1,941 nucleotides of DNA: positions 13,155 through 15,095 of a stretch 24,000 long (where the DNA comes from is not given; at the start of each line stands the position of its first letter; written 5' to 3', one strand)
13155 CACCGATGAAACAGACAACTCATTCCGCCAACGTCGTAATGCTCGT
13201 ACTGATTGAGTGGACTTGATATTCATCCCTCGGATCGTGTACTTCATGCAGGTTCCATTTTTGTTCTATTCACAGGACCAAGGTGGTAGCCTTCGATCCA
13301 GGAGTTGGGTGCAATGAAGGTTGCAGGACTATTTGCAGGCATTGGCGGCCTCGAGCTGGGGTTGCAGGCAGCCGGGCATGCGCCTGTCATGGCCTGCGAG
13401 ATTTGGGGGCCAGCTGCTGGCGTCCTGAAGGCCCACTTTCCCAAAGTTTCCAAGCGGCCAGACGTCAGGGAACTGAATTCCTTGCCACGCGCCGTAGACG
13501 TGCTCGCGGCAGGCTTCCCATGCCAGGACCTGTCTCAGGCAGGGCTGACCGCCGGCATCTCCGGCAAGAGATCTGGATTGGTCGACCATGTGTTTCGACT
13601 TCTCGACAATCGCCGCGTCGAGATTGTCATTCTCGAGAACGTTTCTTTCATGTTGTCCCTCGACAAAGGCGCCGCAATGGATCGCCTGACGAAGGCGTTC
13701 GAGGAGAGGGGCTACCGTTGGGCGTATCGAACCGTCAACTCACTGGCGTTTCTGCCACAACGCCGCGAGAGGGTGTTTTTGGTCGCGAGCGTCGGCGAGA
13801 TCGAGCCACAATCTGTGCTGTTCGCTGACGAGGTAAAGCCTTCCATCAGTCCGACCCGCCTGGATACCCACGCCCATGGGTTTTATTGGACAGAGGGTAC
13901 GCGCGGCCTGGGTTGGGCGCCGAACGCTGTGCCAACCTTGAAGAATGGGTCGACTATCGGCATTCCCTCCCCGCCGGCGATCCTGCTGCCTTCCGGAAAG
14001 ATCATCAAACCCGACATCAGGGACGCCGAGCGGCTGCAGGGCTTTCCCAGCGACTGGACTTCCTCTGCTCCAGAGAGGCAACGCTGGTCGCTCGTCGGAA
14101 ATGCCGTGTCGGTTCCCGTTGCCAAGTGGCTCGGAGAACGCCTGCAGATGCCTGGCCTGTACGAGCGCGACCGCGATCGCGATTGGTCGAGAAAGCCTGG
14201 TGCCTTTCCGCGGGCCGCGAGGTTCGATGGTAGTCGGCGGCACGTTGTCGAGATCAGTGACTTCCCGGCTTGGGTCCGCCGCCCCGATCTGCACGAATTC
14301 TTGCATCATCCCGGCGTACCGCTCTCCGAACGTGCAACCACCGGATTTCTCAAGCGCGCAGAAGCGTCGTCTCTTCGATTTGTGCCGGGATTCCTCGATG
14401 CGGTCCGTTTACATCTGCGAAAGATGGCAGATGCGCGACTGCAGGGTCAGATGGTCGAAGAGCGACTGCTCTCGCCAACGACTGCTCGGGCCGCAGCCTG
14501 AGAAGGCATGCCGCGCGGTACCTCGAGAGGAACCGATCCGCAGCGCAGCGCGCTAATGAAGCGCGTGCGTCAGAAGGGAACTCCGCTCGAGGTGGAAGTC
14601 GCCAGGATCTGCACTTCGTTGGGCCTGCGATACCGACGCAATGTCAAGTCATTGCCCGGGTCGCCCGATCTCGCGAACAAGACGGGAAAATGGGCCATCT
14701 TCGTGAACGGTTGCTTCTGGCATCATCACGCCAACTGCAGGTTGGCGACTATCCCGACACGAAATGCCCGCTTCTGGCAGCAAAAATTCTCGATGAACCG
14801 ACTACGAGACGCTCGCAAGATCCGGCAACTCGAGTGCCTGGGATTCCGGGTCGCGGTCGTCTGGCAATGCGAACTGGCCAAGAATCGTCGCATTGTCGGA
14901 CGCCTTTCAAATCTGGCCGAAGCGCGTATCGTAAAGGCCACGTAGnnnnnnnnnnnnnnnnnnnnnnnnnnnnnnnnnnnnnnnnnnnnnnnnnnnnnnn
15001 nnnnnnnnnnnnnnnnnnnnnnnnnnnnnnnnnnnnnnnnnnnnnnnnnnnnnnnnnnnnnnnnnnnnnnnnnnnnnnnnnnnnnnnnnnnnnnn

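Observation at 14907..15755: Unassignable 282-aa protein with a split D...E-x-K motif: candidate novel restriction endonuclease or other effector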

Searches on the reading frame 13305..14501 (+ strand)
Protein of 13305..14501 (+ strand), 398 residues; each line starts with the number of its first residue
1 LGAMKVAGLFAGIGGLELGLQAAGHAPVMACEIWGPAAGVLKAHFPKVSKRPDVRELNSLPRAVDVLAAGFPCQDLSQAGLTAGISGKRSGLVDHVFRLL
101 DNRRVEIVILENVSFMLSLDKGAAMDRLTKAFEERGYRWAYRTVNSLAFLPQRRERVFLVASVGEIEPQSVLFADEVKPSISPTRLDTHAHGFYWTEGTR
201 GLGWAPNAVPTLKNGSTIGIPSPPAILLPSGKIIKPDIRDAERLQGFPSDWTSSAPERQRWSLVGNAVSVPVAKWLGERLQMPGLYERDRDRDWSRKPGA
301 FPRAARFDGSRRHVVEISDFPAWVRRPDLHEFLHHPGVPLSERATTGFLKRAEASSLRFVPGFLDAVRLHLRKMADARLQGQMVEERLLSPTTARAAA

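Call 3: search_protein_families(library=pfam, proteins=[window:13305-14501:+], max_evalue=1)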
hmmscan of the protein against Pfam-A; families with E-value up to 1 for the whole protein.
window:13305-14501:+ (398 aa): 2 families
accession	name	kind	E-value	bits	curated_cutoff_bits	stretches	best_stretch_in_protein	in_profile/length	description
PF00145.23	DNA_methylase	-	9.3e-46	157.2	22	2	4-165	1-164/324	C-5 cytosine-specific DNA methylase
PF17856.7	TIP49_C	-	0.12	13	24.5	0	337-380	10-53/66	TIP49 AAA-lid domain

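Call 4: search_protein_families(library=ncbifam, proteins=[window:13305-14501:+], max_evalue=1)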
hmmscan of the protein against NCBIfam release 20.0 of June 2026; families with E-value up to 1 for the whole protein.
window:13305-14501:+ (398 aa): 2 families
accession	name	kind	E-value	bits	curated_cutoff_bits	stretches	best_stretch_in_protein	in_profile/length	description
TIGR00675.1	dcm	superfamily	1.9e-44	152.7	100.65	2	7-163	2-161/329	DNA (cytosine-5-)-methyltransferase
NF007772.0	PRK10458.1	subfamily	7.9e-12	44.5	710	1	47-161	153-285/472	DNA cytosine methylase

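Call 5: search_protein_families(library=padloc, proteins=[window:13305-14501:+], max_evalue=1)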
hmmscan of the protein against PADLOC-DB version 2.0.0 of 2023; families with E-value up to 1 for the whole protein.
window:13305-14501:+ (398 aa): 56 families (the best 25 are shown)
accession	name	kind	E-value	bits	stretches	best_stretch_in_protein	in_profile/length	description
PDLC03324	MTase_II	-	3.7e-148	491.7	1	3-375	5-392/408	Type II methyltransferase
PDLC03272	MTase_II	-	8e-50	168.1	2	3-162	74-235/407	Type II methyltransferase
PDLC03378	MTase_II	-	6.2e-39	132.2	2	4-167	3-172/344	Type II methyltransferase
PDLC00027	DruM2|DruM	-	1.3e-33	114.9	2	3-161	11-170/361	DNA cytosine methylase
PDLC00026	DruM2|DruM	-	4.9e-32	109.8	2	4-165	5-170/336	DNA cytosine methylase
PDLC03234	MTase_II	-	1e-30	105.3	2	4-167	5-179/375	Type II methyltransferase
PDLC03326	MTase_II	-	2e-30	104.3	2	6-163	7-176/412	Type II methyltransferase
PDLC00033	DruM2|DruM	-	4.6e-29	99.8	2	5-163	23-191/368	DNA cytosine methylase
PDLC02653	DrmMII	-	6e-29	99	2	5-167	6-178/333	DrmMII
PDLC00031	DruM2|DruM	-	7.4e-29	99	1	4-163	12-172/361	DNA cytosine methylase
PDLC00028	DruM2|DruM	-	3.3e-28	96.6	2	50-213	52-228/397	DNA cytosine methylase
PDLC03243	MTase_II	-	3.7e-28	96.6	2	4-163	9-175/377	Type II methyltransferase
PDLC03269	MTase_II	-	1.5e-24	84.9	2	4-162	4-165/437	Type II methyltransferase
PDLC03329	MTase_II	-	5.7e-23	79.8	2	3-163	4-183/407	Type II methyltransferase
PDLC03237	MTase_II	-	1.5e-22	77.4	2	7-166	797-972/1036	Type II methyltransferase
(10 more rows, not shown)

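Call 20: search_solved_structures(query=window:13305-14501:+, max_evalue=0.001)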
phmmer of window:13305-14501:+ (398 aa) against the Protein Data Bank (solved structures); distinct sequences matched with E-value up to 0.001: 45.
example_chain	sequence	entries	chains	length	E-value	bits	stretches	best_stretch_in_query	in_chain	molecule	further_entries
1svu_A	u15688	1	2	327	6.5e-19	71.4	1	4-173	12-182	Modification methylase HhaI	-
10mh_A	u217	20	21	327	6.8e-19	71.3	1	4-173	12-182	PROTEIN (CYTOSINE-SPECIFIC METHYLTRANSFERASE HHAI) | HaeIII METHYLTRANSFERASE | Modification methylase HhaI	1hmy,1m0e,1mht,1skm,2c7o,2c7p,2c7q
1fjx_A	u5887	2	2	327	7.4e-19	71.2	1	4-173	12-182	HHAI DNA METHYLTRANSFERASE | MODIFICATION METHYLASE HHAI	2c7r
2i9k_A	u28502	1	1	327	9.5e-19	70.8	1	4-173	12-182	Modification methylase HhaI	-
2uyh_A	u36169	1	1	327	1.3e-18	70.4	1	4-173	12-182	MODIFICATION METHYLASE HHAI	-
2zcj_A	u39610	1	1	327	1.8e-18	70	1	4-173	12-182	Modification methylase HhaI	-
2uz4_A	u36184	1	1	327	3.4e-18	69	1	4-173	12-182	MODIFICATION METHYLASE HHAI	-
2uyc_A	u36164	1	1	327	3.4e-18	69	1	4-173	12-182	MODIFICATION METHYLASE HHAI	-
2z6q_A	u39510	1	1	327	4.6e-18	68.6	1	4-173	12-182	Modification methylase HhaI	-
2z6u_A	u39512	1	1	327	4.6e-18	68.6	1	4-173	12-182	Modification methylase HhaI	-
2z6a_A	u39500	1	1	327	1.2e-17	67.2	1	4-173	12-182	Modification methylase HhaI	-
1dct_A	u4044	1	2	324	1e-12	51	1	5-165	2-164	PROTEIN (MODIFICATION METHYLASE HAEIII)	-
3ubt_Y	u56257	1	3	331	2.5e-11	46.4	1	5-165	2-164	Modification methylase HaeIII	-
3lx6_A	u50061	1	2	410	3.3e-09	39.4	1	63-161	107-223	Cytosine-specific methyltransferase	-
3me5_A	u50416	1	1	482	5.5e-09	38.7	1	61-161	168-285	Cytosine-specific methyltransferase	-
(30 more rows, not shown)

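Call 39: find_homologous_proteins(query=window:13305-14501:+, max_evalue=1e-20)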
Query window:13305-14501:+ (398 aa): 8000 proteins with E <= 1e-20 among 8000 candidates; the best 120 are listed.
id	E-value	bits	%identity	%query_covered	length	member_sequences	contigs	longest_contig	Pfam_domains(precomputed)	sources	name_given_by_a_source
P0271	4.0e-255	864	96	99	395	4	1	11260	PF00145.24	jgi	-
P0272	2.3e-228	776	87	98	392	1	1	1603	PF00145.24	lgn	-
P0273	8.7e-224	761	84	98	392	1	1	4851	PF00145.24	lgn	-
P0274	3.7e-199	680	78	93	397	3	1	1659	PF00145.24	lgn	-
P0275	8.0e-197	672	78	94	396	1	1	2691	PF00145.24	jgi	jgi:DNA (cytosine-5)-methyltransferase 1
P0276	2.6e-196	670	79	92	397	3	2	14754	PF00145.24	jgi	-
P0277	3.2e-194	664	76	96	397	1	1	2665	PF00145.24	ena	-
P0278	3.7e-191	653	76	93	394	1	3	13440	PF00145.24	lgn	-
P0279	3.5e-190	650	74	98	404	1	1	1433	PF00145.24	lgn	-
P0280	1.0e-187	642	75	93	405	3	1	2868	PF00145.24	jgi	jgi:DNA (cytosine-5)-methyltransferase 1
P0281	3.5e-186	637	75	93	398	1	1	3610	PF00145.24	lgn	-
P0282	3.7e-186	637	75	93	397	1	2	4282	PF00145.24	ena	-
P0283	4.0e-186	637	74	93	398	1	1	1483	PF00145.24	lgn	-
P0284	9.3e-186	636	75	93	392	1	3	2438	PF00145.24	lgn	-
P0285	2.7e-185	634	74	94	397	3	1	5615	PF00145.24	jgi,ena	-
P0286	3.0e-185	634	74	93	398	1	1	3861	PF00145.24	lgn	-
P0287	3.6e-185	634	71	99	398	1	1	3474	PF00145.24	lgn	-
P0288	4.2e-185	634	73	93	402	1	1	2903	PF00145.24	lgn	-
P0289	4.5e-185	633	74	93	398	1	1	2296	PF00145.24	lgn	-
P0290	5.1e-185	633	74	93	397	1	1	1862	PF00145.24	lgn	-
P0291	6.8e-185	633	73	93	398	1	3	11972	PF00145.24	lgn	-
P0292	2.5e-184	631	74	93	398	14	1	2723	PF00145.24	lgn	-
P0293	3.1e-184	631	73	95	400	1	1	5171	PF00145.24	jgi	jgi:DNA (cytosine-5)-methyltransferase 1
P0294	3.3e-184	631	74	93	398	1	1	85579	PF00145.24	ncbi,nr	ncbi:MAG: DNA (cytosine-5-)-methyltransferase [Hyphomicrobiaceae bacterium]|nr:DNA (cytosine-5-)-met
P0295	4.1e-184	630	74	93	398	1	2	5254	PF00145.24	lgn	-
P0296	5.1e-184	630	72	95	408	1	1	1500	PF00145.24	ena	-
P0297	5.6e-184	630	74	93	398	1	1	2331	PF00145.24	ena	-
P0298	7.1e-184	629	73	93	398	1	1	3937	PF00145.24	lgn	-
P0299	8.6e-184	629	73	95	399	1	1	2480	PF00145.24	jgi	jgi:DNA (cytosine-5)-methyltransferase 1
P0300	1.1e-183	629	74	93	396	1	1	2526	PF00145.24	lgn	-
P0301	1.3e-183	629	73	93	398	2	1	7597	PF00145.24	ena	-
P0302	1.5e-183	628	70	99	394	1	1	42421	PF00145.24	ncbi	-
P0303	6.1e-183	626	73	93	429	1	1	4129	PF00145.24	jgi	jgi:DNA (cytosine-5)-methyltransferase 1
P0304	9.4e-183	626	72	93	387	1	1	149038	PF00145.24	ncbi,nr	ncbi:MAG: DNA (cytosine-5-)-methyltransferase [Methylocystis sp.]|nr:MAG: DNA (cytosine-5-)-methyltr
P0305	1.2e-182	625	70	99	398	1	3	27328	PF00145.24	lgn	-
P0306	3.2e-182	624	74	93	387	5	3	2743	PF00145.24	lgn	-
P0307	4.7e-182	623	75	93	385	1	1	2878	PF00145.24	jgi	jgi:DNA (cytosine-5)-methyltransferase 1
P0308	5.3e-182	623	71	96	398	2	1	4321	PF00145.24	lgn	-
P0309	5.4e-182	623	74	93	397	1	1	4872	PF00145.24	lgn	-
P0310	7.3e-182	623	73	93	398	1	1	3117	PF00145.24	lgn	-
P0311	8.2e-182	623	73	93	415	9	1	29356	PF00145.24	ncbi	-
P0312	9.0e-182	623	72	93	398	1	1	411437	PF00145.24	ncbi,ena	-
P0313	1.6e-181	622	73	93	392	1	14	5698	PF00145.24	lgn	-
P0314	1.7e-181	622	73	93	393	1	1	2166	PF00145.24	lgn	-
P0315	2.0e-181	621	71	95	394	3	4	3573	PF00145.24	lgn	-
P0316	3.5e-181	621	73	93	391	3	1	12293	PF00145.24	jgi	jgi:DNA (cytosine-5)-methyltransferase 1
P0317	4.7e-181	620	73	93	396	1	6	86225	PF00145.24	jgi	jgi:DNA (cytosine-5)-methyltransferase 1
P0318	7.8e-181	619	73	93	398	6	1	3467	PF00145.24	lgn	-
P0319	9.4e-181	619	72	94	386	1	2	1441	PF00145.24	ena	-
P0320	1.1e-180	619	73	93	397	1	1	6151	PF00145.24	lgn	-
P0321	1.2e-180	619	74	92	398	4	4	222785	PF00145.24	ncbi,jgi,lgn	jgi:DNA (cytosine-5)-methyltransferase 1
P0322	1.5e-180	619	74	92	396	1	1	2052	PF00145.24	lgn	-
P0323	2.5e-180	618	72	94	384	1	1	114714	PF00145.24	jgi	jgi:DNA (cytosine-5)-methyltransferase 1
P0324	2.6e-180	618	70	99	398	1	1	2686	PF00145.24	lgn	-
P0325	2.6e-180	618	73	95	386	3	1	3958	PF00145.24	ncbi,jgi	jgi:DNA (cytosine-5)-methyltransferase 1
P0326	3.3e-180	617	73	93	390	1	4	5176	PF00145.24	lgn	-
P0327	4.0e-180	617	72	93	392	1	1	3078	PF00145.24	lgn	-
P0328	4.1e-180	617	73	93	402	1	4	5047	PF00145.24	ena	-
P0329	4.8e-180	617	73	93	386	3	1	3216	PF00145.24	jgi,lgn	-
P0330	1.4e-179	615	72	93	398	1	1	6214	PF00145.24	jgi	-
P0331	1.5e-179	615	72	95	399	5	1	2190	PF00145.24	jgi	jgi:DNA (cytosine-5)-methyltransferase 1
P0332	3.1e-179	614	73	93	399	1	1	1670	PF00145.24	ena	-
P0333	3.4e-179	614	72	93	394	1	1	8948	PF00145.24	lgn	-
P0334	3.8e-179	614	72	93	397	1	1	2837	PF00145.24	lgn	-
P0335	4.3e-179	614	73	93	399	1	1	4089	PF00145.24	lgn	-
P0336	7.1e-179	613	71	93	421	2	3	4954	PF00145.24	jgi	jgi:DNA (cytosine-5)-methyltransferase 1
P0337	7.9e-179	613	73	93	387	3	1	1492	PF00145.24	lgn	-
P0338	8.3e-179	613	72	93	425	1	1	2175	PF00145.24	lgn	-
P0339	1.2e-178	612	73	93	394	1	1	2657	PF00145.24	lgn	-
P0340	1.2e-178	612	73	93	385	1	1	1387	PF00145.24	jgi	jgi:DNA (cytosine-5)-methyltransferase 1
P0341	1.8e-178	612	72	93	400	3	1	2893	PF00145.24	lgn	-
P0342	2.4e-178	611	72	93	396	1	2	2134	PF00145.24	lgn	-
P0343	2.8e-178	611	70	94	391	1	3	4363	PF00145.24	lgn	-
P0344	3.1e-178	611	71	95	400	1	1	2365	PF00145.24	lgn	-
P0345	4.3e-178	610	72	93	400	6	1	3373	PF00145.24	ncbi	-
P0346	4.3e-178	610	73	92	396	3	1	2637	PF00145.24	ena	-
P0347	4.4e-178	610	72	93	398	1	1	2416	PF00145.24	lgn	-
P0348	5.0e-178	610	73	93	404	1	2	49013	PF00145.24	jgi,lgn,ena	-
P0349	5.0e-178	610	71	94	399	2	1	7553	PF00145.24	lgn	-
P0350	6.8e-178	610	71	93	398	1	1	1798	PF00145.24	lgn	-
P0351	8.3e-178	609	71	93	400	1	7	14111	PF00145.24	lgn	-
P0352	9.4e-178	609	72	93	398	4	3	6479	PF00145.24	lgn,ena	-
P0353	9.5e-178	609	71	93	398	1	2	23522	PF00145.24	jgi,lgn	-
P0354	1.0e-177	609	72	93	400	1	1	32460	PF00145.24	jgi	jgi:DNA (cytosine-5)-methyltransferase 1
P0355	1.2e-177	609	74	94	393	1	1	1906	PF00145.24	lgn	-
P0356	2.3e-177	608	72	93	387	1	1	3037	PF00145.24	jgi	jgi:DNA (cytosine-5)-methyltransferase 1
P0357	2.7e-177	608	71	94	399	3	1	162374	PF00145.24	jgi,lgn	jgi:DNA (cytosine-5)-methyltransferase 1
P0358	4.3e-177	607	71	93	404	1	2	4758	PF00145.24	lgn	-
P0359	4.5e-177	607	72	93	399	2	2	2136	PF00145.24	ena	-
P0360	5.0e-177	607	72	94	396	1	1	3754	PF00145.24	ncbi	-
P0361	6.4e-177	607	71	93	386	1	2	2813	PF00145.24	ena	-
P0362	7.2e-177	606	73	93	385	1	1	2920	PF00145.24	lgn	-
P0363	7.8e-177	606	70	94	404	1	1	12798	PF00145.24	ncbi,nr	ncbi:MAG: DNA (cytosine-5-)-methyltransferase [Enhydrobacter sp.]|nr:DNA (cytosine-5-)-methyltransfe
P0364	1.1e-176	606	71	93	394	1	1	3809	PF00145.24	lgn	-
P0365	1.5e-176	605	71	93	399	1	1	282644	PF00145.24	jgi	jgi:DNA (cytosine-5)-methyltransferase 1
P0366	2.0e-176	605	72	93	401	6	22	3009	PF00145.24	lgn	-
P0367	2.0e-176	605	71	93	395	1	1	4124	PF00145.24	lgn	-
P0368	2.8e-176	604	71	94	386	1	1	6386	PF00145.24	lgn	-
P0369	2.9e-176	604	69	96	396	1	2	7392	PF00145.24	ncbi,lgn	-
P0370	3.7e-176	604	72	93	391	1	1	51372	PF00145.24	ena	-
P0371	3.8e-176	604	72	93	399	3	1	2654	PF00145.24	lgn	-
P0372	5.6e-176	603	72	93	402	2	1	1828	PF00145.24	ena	-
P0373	6.3e-176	603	71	93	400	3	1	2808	PF00145.24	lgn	-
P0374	7.2e-176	603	74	90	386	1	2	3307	PF00145.24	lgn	-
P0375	1.1e-175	602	72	93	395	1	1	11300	PF00145.24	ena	-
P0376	1.6e-175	602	71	93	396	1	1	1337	PF00145.24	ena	-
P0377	1.9e-175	602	71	93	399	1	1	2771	PF00145.24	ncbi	ncbi:MAG: DNA (cytosine-5-)-methyltransferase [Hyphomicrobium sp.]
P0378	2.0e-175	602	70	93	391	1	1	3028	PF00145.24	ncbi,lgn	-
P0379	3.3e-175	601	71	93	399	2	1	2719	PF00145.24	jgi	jgi:DNA (cytosine-5)-methyltransferase 1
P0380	4.1e-175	601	70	93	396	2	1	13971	PF00145.24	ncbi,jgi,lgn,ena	-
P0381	6.4e-175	600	69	95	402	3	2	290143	PF00145.24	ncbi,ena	-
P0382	7.7e-175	600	72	93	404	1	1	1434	PF00145.24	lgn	-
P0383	8.1e-175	600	70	93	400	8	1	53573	PF00145.24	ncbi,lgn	-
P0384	1.6e-174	599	71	93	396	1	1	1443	PF00145.24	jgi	jgi:DNA (cytosine-5)-methyltransferase 1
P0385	1.2e-173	596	69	97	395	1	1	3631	PF00145.24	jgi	jgi:DNA (cytosine-5)-methyltransferase 1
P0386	1.4e-173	596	68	98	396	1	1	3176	PF00145.24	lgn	-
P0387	1.7e-173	595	70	94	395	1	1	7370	PF00145.24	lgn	-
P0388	3.0e-173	594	67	99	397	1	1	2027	PF00145.24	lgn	-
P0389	3.4e-173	594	70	94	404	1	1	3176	PF00145.24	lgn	-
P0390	5.9e-173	594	70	93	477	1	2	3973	PF00145.24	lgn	-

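Call 77: find_encoding_contigs(protein=P0381, flank=3000, max_places=3)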
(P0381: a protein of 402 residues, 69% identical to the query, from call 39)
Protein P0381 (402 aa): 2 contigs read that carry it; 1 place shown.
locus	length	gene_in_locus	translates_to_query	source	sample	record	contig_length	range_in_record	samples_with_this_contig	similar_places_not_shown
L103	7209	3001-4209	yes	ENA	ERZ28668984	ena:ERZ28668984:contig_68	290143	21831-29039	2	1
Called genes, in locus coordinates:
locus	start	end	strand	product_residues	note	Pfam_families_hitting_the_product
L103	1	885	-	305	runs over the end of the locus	PF00085:Thioredoxin, PF13098:Thioredoxin_2 (weak), PF14559:TPR_19, PF25064:ARM_TT21_5th (faint), PF13432:TPR_16 (faint), PF13431:TPR_17 (faint), PF14559:TPR_19 (weak), PF14561:TPR_20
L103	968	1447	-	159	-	PF04073:tRNA_edit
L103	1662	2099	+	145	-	PF20432:Xre-like-HTH (weak), PF09722:Xre_MbcA_ParS_C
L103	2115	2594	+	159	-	PF08808:RES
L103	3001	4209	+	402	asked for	PF00145:DNA_methylase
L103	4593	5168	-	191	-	-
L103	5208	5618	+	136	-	-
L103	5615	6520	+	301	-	PF13276:HTH_21, PF00665:rve, PF13683:rve_3, PF13333:rve_2 (weak)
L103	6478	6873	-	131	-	-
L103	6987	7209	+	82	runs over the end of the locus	-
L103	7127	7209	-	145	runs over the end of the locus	PF05899:Cupin_3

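Call 78: find_encoding_contigs(protein=P0312, flank=3000, max_places=3)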
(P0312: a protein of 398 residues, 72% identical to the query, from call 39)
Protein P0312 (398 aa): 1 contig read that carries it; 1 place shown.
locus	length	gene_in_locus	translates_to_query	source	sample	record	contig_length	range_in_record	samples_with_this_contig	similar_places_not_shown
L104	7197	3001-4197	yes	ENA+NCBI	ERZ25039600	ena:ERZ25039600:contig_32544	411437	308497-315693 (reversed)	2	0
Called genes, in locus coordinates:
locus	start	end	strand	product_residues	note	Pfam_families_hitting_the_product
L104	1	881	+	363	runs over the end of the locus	PF02668:TauD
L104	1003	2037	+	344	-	PF03401:TctC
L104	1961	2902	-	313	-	-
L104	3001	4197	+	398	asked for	PF00145:DNA_methylase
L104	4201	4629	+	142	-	PF03852:Vsr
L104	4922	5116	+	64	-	-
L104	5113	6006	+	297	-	PF13276:HTH_21, PF00665:rve, PF13683:rve_3, PF13333:rve_2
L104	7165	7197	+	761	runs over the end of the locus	PF01315:Ald_Xan_dh_C, PF02738:MoCoBD_1, PF20256:MoCoBD_2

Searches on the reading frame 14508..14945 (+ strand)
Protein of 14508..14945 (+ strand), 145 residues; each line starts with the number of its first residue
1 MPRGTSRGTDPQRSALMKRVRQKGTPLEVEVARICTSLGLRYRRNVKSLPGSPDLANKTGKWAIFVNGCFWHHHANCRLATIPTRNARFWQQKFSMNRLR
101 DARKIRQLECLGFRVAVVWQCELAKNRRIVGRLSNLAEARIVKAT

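Call 3: search_protein_families(library=pfam, proteins=[window:14508-14945:+], max_evalue=1)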
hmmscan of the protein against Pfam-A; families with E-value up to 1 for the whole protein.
window:14508-14945:+ (145 aa): 1 family
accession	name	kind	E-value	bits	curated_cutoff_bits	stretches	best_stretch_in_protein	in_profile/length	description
PF03852.21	Vsr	-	8.7e-24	83.6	27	1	10-75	6-71/74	DNA mismatch endonuclease Vsr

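Call 4: search_protein_families(library=ncbifam, proteins=[window:14508-14945:+], max_evalue=1)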
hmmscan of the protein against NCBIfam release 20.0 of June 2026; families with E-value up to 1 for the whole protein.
window:14508-14945:+ (145 aa): 1 family
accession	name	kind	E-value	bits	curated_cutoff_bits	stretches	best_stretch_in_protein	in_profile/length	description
TIGR00632.1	vsr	subfamily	1.4e-32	112.5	97.85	1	10-122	7-119/119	DNA mismatch endonuclease Vsr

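Call 5: search_protein_families(library=padloc, proteins=[window:14508-14945:+], max_evalue=1)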
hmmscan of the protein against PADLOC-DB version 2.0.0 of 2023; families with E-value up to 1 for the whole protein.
window:14508-14945:+ (145 aa): 1 family
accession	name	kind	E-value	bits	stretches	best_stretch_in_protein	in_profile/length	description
PDLC03397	Vsr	-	6.6e-25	86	1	12-128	9-124/156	Type II nicking endonuclease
